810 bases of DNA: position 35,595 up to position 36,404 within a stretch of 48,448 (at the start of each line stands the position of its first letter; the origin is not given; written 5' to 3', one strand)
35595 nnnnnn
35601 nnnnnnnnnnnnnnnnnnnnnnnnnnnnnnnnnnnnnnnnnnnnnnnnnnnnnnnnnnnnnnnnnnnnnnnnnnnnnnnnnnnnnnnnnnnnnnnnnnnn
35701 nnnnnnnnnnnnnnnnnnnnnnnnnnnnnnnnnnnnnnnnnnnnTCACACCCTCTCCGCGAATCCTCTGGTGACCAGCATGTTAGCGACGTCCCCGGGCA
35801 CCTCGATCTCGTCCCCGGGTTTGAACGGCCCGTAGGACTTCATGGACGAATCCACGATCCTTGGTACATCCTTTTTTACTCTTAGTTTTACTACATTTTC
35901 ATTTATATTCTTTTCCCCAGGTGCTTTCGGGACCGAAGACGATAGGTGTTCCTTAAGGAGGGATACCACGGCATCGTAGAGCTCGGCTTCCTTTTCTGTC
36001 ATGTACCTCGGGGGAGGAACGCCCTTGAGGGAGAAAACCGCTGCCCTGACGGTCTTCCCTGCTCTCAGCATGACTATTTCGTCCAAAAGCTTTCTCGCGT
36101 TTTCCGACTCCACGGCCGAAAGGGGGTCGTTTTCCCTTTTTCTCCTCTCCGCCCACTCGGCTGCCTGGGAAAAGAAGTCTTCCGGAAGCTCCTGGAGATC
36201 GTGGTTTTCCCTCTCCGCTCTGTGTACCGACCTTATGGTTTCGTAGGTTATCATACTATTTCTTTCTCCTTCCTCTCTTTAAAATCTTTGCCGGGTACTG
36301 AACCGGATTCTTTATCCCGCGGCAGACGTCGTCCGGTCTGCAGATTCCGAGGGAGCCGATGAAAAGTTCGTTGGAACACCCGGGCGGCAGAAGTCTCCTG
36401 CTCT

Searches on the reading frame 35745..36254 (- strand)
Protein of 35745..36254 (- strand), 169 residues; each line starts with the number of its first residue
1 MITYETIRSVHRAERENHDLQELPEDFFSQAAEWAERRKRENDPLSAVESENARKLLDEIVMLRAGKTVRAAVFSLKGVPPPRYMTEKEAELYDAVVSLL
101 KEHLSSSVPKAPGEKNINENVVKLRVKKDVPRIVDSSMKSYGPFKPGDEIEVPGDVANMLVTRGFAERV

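Call 60: search_protein_families(library=pfam, proteins=[window:35745-36254:-], max_evalue=0.001)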
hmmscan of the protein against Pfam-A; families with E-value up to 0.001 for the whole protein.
window:35745-36254:- (169 aa): 1 family
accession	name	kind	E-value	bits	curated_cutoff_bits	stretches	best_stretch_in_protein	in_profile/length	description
PF22090.1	Gins51_C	-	3e-14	53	27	1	122-169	1-48/48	Gins51, C-terminal domain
